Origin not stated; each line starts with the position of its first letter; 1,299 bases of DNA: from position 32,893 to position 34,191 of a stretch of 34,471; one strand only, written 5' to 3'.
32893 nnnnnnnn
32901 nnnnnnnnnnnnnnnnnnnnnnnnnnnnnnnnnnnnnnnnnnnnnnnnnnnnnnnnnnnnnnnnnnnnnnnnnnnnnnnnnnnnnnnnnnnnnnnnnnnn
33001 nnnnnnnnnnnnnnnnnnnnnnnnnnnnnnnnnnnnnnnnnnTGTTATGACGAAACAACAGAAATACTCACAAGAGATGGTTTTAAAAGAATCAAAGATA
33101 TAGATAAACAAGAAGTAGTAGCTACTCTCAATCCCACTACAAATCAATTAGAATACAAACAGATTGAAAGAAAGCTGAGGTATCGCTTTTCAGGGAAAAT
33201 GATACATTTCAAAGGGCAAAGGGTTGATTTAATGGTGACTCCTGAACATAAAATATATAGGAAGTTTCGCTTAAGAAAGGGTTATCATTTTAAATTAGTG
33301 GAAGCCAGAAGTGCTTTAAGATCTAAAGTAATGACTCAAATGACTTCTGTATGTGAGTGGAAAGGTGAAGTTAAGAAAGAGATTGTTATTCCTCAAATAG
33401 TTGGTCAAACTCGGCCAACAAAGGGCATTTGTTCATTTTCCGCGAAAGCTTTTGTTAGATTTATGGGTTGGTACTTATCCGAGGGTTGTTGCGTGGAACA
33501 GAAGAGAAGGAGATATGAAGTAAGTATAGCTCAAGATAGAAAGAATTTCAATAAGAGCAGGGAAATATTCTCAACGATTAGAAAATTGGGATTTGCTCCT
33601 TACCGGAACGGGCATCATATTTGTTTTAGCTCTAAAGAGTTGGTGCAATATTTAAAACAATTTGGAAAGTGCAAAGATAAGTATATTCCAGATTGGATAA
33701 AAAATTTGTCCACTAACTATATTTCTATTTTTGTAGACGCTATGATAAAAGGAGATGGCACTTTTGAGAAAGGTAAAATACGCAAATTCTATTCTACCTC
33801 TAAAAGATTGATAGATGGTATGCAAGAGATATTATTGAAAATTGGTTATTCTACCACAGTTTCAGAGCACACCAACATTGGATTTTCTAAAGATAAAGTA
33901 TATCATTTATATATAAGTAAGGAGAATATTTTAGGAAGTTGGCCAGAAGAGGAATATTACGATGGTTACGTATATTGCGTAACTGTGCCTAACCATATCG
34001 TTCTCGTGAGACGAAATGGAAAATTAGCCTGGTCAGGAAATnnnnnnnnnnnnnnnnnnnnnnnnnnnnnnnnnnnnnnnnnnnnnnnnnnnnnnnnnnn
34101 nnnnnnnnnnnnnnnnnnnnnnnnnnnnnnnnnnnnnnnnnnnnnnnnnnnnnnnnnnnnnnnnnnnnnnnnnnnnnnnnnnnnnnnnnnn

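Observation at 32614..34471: An ORF missing from the track: a class-III aminotransferase that runs off the window edge and carries a second intein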

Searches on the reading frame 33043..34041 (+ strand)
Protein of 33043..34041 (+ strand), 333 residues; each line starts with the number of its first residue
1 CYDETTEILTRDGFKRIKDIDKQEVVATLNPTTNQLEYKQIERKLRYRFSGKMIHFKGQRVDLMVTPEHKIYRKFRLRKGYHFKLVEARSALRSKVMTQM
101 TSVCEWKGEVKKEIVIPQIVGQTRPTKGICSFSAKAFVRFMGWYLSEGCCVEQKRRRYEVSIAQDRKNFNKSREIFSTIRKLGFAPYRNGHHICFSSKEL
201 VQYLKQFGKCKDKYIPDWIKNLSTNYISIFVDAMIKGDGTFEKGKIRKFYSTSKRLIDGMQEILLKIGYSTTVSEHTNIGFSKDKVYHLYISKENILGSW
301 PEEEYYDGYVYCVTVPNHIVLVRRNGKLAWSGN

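Call 6: search_protein_families(library=pfam, proteins=[window:33043-34041:+], max_evalue=0.1)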
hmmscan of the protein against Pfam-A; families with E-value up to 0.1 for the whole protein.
seq(333 aa): 3 families
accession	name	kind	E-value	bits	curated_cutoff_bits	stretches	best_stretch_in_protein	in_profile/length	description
PF14528.11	LAGLIDADG_3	-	1.3e-09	38.6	22.5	1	229-296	5-74/82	LAGLIDADG-like domain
PF14890.11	Intein_splicing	-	0.0048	17.1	35.8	1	9-318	3-143/155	Intein splicing domain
PF14776.11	UNC-79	-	0.033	13.1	27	1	209-274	431-498/526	Cation-channel complex subunit UNC-79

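Call 7: search_protein_families(library=ncbifam, proteins=[window:33043-34041:+], max_evalue=0.1)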
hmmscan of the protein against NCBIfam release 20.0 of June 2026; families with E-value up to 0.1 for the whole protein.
seq(333 aa): 6 families
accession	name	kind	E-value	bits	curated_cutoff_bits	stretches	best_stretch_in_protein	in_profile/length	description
NF011491.0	PRK14898.1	equivalog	4.7e-08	31.5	783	1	35-274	134-385/860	DNA-directed RNA polymerase subunit A''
NF006207.0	PRK08332.1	equivalog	9.7e-08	29.7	2400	1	135-276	1005-1146/1684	vitamin B12-dependent ribonucleotide reductase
NF011303.0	PRK14715.1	equivalog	2.8e-07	28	1585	1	135-291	1118-1282/1627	DNA-directed DNA polymerase II large subunit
NF005852.0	PRK07773.1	equivalog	3.1e-05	22.5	780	1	196-293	580-683/886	replicative DNA helicase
NF038098.1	GyrA_w_intein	exception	0.012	13.5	1850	1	209-277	318-390/1232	intein-containing DNA gyrase subunit A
NF011418.0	PRK14845.1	equivalog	0.02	12.6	756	1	2-276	45-280/1049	translation initiation factor IF-2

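Call 18: find_related_loci(query=window:33043-34041:+, collection=genome_contigs, flank=6000)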
Query window:33043-34041:+ (333 aa) in genome_contigs; peptide patterns used: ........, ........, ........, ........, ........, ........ (x = any residue, [..] = any of these).
68 stretches matched a pattern; 2 encode a relative of the query (tblastn E <= 1e-3); 2 distinct loci.
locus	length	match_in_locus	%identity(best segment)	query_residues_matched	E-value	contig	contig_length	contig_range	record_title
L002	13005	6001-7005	69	1-333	1e-164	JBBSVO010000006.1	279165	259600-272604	MAG: Candidatus Micrarchaeota archaeon isolate H52-bin163_1 H52_bin163_1_000000000006, whole genome shotgun sequence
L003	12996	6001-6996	69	1-333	7e-165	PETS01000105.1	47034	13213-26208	MAG: Candidatus Falkowbacteria bacterium CG02_land_8_20_14_3_00_36_14 CG02_land_8_20_14_3.00_150_scaffold_610_c, whole g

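Call 21: search_solved_structures(query=window:33043-34041:+, max_evalue=1, show_alignments=2)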
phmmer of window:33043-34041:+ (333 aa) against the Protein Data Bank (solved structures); distinct sequences matched with E-value up to 1: 2.
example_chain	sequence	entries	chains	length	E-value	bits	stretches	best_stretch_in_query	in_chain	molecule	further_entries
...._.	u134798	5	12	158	0.24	13.9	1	185-253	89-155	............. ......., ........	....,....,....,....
6zgq_A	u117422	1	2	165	0.55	12.7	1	6-72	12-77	AceL NrdHF-1-1 Intein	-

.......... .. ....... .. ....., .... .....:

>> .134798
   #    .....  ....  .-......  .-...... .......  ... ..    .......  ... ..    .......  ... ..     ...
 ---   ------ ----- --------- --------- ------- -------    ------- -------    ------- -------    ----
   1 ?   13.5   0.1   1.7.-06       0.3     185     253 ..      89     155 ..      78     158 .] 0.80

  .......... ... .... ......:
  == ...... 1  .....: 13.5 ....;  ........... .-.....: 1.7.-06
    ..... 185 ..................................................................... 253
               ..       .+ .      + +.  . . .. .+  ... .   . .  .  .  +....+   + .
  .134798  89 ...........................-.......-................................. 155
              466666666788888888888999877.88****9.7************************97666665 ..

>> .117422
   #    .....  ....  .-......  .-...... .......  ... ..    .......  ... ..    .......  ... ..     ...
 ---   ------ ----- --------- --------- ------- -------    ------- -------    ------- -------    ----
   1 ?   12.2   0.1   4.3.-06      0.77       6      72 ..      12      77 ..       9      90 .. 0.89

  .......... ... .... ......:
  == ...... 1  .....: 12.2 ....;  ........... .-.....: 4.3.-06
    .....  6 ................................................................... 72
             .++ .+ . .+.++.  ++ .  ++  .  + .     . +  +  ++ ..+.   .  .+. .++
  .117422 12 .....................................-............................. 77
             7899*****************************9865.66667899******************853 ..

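Call 25: search_solved_structures(query=A2, max_evalue=1, show_alignments=2)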
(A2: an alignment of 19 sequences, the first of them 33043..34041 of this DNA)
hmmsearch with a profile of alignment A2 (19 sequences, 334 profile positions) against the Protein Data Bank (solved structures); distinct sequences matched with E-value up to 1: 19.
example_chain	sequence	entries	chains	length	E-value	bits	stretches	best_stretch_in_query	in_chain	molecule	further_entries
2cw7_A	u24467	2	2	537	6e-08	35.2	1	136-278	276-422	Endonuclease PI-PkoII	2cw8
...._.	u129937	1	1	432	1.4e-06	30.8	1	122-301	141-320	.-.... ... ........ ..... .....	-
7qsu_A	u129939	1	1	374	1.4e-06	30.7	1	122-300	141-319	V-ATPase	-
6zgq_A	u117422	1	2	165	0.00026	23.3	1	6-73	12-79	AceL NrdHF-1-1 Intein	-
2jmz_A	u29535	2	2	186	0.0003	23.1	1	13-73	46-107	Hypothetical protein MJ0781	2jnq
7qst_A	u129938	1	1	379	0.059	15.5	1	135-241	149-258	V-type ATP synthase subunit A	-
3igd_A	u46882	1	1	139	0.14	14.3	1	5-45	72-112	Endonuclease PI-MtuI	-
2in9_A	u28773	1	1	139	0.14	14.3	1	5-45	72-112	Endonuclease PI-MtuI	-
2in0_A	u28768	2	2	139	0.14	14.3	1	5-45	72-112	Endonuclease PI-MtuI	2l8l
3ifj_A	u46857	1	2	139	0.14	14.3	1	5-45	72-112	Endonuclease PI-MtuI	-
5k08_A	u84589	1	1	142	0.15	14.2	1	5-45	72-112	RecA mini intein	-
2in8_A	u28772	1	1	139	0.15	14.2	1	5-45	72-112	Endonuclease PI-MtuI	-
5i0a_A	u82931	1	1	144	0.15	14.2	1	5-45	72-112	Intein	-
2lwy_A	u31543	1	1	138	0.18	14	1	6-55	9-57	BACTERIAL INTEIN-LIKE DOMAIN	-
8ubs_A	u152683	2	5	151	0.24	13.6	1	15-76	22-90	NrdJ-1 | Nrdj-1 intein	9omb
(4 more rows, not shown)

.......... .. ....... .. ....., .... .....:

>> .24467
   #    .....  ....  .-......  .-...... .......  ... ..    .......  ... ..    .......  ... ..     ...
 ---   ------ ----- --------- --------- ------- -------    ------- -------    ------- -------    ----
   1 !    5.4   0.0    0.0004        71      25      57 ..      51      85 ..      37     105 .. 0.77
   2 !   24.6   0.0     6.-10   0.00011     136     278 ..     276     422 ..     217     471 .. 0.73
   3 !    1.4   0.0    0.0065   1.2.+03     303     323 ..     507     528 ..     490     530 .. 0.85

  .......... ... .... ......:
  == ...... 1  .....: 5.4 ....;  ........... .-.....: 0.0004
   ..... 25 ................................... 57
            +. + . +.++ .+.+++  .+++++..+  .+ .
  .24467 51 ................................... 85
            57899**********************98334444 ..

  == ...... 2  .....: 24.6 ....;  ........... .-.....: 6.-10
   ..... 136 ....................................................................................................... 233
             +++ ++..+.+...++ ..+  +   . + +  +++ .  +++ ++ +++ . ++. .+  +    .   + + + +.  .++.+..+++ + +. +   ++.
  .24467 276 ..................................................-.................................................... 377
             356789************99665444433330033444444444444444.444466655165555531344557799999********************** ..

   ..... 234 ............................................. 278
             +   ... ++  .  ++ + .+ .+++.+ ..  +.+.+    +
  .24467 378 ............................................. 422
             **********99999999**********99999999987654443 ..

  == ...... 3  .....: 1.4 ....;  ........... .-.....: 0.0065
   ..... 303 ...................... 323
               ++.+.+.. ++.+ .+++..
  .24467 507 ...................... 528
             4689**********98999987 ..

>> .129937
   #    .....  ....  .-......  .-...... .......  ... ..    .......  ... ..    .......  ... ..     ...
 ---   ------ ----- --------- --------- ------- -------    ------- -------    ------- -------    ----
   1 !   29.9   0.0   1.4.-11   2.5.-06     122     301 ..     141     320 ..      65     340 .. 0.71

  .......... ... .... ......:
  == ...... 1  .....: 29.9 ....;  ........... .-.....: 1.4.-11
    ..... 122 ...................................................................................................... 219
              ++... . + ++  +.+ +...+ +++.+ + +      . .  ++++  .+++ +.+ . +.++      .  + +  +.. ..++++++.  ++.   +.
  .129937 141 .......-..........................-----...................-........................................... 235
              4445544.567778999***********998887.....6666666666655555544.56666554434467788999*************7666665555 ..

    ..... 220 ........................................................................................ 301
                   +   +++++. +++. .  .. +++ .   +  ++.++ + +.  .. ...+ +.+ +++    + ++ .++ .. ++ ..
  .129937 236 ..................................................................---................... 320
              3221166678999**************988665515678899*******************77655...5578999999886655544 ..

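Call 30: search_protein_families(library=pfam, proteins=[L002:5563-7893:+, L002:4801-5487:-, L002:3961-4743:-, L002:2676-3974:-, L002:8075-9379:-, L003:5575-7854:+, L003:4638-5507:-, L003:3877-4638:+, L003:7857-8474:+, L003:8425-9540:+], max_evalue=0.0001)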
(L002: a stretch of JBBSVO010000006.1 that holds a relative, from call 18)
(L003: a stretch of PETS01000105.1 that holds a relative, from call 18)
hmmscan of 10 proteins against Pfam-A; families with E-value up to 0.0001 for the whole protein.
L002:5563-7893:+ (777 aa): 2 families
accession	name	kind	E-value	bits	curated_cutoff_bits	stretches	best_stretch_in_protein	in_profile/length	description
PF00202.27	Aminotran_3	-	9.5e-36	123.8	30.5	2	530-680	176-332/403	Aminotransferase class-III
PF14528.11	LAGLIDADG_3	-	9.4e-07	29.4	22.5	1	375-442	3-72/82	LAGLIDADG-like domain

L002:4801-5487:- (228 aa): 3 families
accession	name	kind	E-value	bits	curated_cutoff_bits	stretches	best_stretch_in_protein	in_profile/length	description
PF00132.30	Hexapep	-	3.8e-13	49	27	1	174-208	2-36/36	Bacterial transferase hexapeptide (six repeats)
PF14602.12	Hexapep_2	-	3.8e-06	26.9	27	0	173-208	1-34/34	Hexapeptide repeat of succinyl-transferase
PF25084.1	LbH_EIF2B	-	6.1e-05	23.4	54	0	79-180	10-103/105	EIF2B subunit epsilon LbH domain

L002:3961-4743:- (260 aa): 5 families
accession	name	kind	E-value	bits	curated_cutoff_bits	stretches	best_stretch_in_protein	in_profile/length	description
PF08241.18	Methyltransf_11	-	1.6e-16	61.1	21.2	1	52-146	1-95/95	Methyltransferase domain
PF13489.12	Methyltransf_23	-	1.6e-16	60.9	27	1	49-179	24-136/164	Methyltransferase domain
PF08242.18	Methyltransf_12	-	3.1e-15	57.1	30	1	52-144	1-98/98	Methyltransferase domain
PF13847.12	Methyltransf_31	-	1.6e-14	54.3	27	1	50-183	6-145/145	Methyltransferase domain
PF13649.12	Methyltransf_25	-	2.6e-14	54.1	27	1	51-142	1-97/97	Methyltransferase domain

L002:2676-3974:- (432 aa): 2 families
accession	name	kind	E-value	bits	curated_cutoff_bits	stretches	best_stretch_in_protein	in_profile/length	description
PF04464.20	Glyphos_transf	-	6.3e-09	35.7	22.1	1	205-343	158-289/367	CDP-Glycerol:Poly(glycerophosphate) glycerophosphotransferase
PF02350.25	Epimerase_2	-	1.9e-06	27.4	30.6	1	193-401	133-333/347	UDP-N-acetylglucosamine 2-epimerase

L002:8075-9379:- (434 aa): 2 families
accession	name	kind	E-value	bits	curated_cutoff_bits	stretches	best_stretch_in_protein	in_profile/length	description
PF13173.12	AAA_14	-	2.8e-22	79.6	27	1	52-175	2-129/129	AAA domain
PF13635.12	DUF4143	-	1.4e-11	44.8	28.1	1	275-367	44-150/160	Domain of unknown function (DUF4143)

L003:5575-7854:+ (760 aa): 2 families
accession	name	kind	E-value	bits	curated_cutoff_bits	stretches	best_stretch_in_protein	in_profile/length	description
PF00202.27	Aminotran_3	-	2.3e-48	165.3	30.5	2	500-672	167-342/403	Aminotransferase class-III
PF14528.11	LAGLIDADG_3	-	3.8e-07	30.7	22.5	1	374-435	9-71/82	LAGLIDADG-like domain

L003:4638-5507:- (289 aa): 1 family
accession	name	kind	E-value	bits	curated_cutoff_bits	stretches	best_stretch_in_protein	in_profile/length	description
PF00892.27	EamA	-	8.1e-05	23.4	28.2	0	34-133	34-134/135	EamA-like transporter family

L003:3877-4638:+ (254 aa): 1 family
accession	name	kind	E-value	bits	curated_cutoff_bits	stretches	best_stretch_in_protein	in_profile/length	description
PF02348.25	CTP_transf_3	-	2.3e-36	126.1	22.6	1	7-222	2-205/217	Cytidylyltransferase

L003:7857-8474:+ (206 aa): 1 family
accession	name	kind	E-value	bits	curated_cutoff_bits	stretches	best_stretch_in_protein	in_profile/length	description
PF02698.23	DUF218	-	4.6e-12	46.4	27.6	1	39-140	15-104/133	DUF218 domain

L003:8425-9540:+ (372 aa): 2 families
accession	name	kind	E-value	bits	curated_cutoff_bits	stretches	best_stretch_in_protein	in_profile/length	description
PF03102.20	NeuB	-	1.1e-88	297.2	22.1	1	59-297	1-238/241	NeuB family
PF08666.17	SAF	-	6.8e-12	46.2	21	1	314-370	2-62/63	SAF domain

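Call 35: find_homologous_proteins(query=A2, max_evalue=0.00001)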
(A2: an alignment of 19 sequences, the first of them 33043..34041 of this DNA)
Query A2 (19 sequences) (333 aa, profile of the alignment): 379 proteins with E <= 0.00001 among 3558 candidates; the best 120 are listed.
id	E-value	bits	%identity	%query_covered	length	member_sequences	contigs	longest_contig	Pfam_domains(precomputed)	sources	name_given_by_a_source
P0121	8.4e-124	431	44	100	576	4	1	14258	PF00202.28,PF14528.12,PF13403.12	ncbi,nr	ncbi:MAG: aminotransferase class III-fold pyridoxal phosphate-dependent enzyme [Candidatus Rokubacte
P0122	5.8e-92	326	37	100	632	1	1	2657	PF14528.12,PF00535.33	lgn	-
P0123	1.9e-87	311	37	100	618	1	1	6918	PF12850.13,PF00149.34,PF14528.12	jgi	-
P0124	1.8e-83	298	39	100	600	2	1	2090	PF02543.22,PF16861.11,PF14528.12,PF14890.12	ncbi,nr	ncbi:MAG TPA: carbamoyltransferase C-terminal domain-containing protein, partial [Candidatus Nanoarc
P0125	2.8e-83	298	36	100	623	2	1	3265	PF14528.12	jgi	jgi:intein/homing endonuclease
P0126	2.2e-82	295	35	100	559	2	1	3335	PF13385.14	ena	-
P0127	5.0e-80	287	35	100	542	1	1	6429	PF13649.13,PF14528.12,PF08241.19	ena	-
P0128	1.6e-79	285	37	100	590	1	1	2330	PF13385.14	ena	-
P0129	5.1e-79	284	36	100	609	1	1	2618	PF14528.12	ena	-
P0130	1.5e-78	282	35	100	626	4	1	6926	PF16363.12,PF01370.28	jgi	-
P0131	2.6e-77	278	35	100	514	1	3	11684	-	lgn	-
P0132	2.8e-77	278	34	100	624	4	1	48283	PF14528.12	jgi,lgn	jgi:hypothetical protein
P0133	3.0e-77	278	37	100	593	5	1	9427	PF14528.12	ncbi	-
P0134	5.6e-77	277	38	100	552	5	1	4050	PF14528.12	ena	-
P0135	3.4e-76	274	35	100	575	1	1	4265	PF01507.26,PF14528.12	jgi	-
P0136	5.2e-76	274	35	100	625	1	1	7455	PF14528.12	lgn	-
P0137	8.3e-76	273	32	100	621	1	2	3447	PF14528.12,PF14890.12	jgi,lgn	-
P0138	1.2e-75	273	31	100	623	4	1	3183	PF00112.30,PF13529.14,PF14528.12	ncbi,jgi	jgi:C1A family cysteine protease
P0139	1.3e-75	273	35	100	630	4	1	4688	PF14528.12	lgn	-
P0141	3.0e-75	271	33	100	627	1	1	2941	PF14528.12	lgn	-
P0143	1.3e-74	269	33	100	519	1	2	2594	PF14528.12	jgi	-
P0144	1.8e-74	269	36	100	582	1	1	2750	PF12850.13,PF00149.34,PF14528.12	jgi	-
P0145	1.8e-74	269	36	100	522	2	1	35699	PF14528.12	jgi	-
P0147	1.0e-73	266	32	100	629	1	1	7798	PF00112.30,PF13529.14,PF14528.12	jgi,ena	-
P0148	1.3e-73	266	34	100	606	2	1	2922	PF14528.12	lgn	-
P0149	2.3e-73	265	34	100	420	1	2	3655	PF14528.12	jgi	-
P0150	2.9e-73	265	35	100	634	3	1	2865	PF00112.30,PF14528.12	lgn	-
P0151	3.0e-73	265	33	100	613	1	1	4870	PF14528.12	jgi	jgi:hypothetical protein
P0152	3.7e-73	265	35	100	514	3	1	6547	PF14528.12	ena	-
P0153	1.2e-72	263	33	62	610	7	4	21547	PF22769.2,PF14528.12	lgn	-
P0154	1.5e-72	262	34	100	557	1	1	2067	PF14528.12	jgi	jgi:hypothetical protein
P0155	2.2e-72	262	36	100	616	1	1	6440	PF14528.12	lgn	-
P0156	2.5e-72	262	33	100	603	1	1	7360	PF14528.12,PF02511.21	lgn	-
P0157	3.0e-72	261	35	100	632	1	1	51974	PF14528.12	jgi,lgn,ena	-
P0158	6.5e-72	260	35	100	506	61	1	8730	PF22769.2,PF14528.12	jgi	-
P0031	7.2e-72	260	74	46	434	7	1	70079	PF00202.28,PF14528.12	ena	-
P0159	8.0e-72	260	32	100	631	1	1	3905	PF14528.12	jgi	-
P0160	9.1e-72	260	37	100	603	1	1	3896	PF14528.12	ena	-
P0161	1.4e-71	259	31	100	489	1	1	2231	PF03452.21,PF14528.12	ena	-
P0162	1.8e-71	259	36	100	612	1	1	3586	PF14528.12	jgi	-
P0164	2.6e-71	258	34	100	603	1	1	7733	PF14528.12,PF02511.21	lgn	-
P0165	4.5e-71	258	30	100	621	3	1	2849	PF14528.12,PF02511.21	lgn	-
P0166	4.6e-71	258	32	100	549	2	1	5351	PF14528.12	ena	-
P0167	5.0e-71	257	33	100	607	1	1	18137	PF14528.12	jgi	-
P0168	5.3e-71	257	37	100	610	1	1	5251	PF14528.12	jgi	-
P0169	1.2e-70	256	34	100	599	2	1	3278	PF14528.12,PF02511.21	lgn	-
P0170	1.5e-70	256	34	100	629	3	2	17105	PF00112.30,PF14528.12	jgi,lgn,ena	jgi:hypothetical protein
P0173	3.4e-70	255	37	100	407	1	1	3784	PF14528.12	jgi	-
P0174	3.9e-70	255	32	97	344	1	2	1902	PF14528.12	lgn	-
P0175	4.7e-70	254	36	100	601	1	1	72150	PF14528.12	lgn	-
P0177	8.4e-70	253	36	100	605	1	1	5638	PF12850.13,PF00149.34,PF14528.12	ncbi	-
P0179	2.3e-69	252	36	100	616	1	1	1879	PF14528.12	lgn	-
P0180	3.5e-69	251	31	100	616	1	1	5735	PF14528.12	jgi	-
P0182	6.0e-69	251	32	100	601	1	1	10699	PF14528.12,PF02511.21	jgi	jgi:Thymidylate synthase complementing protein/LAGLIDADG-like domain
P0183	7.7e-69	250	36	100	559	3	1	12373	PF14528.12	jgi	-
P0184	9.8e-69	250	33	100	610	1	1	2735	PF14528.12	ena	-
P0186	1.2e-68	250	31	100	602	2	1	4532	PF14528.12,PF02511.21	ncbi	-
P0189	2.0e-68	249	34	100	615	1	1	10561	PF14528.12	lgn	-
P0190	2.0e-68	249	33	100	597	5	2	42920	PF14528.12,PF02511.21,PF14890.12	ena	-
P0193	3.4e-68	248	33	100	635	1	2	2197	PF14528.12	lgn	-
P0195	3.9e-68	248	33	61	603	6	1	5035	PF22769.2,PF14528.12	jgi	jgi:deoxycytidine triphosphate deaminase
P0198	7.6e-68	247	31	100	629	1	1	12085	PF00112.30,PF14528.12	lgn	-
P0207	1.1e-66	243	32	100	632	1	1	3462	PF14528.12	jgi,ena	-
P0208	1.2e-66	243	36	59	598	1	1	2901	PF22769.2,PF14528.12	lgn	-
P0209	1.5e-66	243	30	100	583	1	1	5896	PF14528.12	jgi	-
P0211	2.0e-66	242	34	100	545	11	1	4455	PF16363.12,PF02719.22,PF01073.26,PF07993.19,PF14528.12,PF01370.28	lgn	-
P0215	1.1e-65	240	33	100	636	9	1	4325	PF14528.12,PF01555.25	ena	-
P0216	1.6e-65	239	32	100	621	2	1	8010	PF02649.20,PF14528.12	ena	-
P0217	1.7e-65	239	32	100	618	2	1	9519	PF14528.12,PF02511.21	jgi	jgi:thymidylate synthase ThyX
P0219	2.7e-65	239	30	100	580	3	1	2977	PF05050.20,PF14528.12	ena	-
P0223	5.9e-65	238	35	59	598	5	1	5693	PF22769.2,PF14528.12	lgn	-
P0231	3.1e-63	232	33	100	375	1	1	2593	PF14528.12,PF01227.28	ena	-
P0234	1.0e-62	230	33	100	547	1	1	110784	PF02075.24,PF14528.12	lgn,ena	-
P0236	1.2e-62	230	31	100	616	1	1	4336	PF14528.12,PF14890.12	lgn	-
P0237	1.8e-62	229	31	100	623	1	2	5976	PF14528.12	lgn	-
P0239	1.9e-62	229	32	100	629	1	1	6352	PF14528.12,PF01555.25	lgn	-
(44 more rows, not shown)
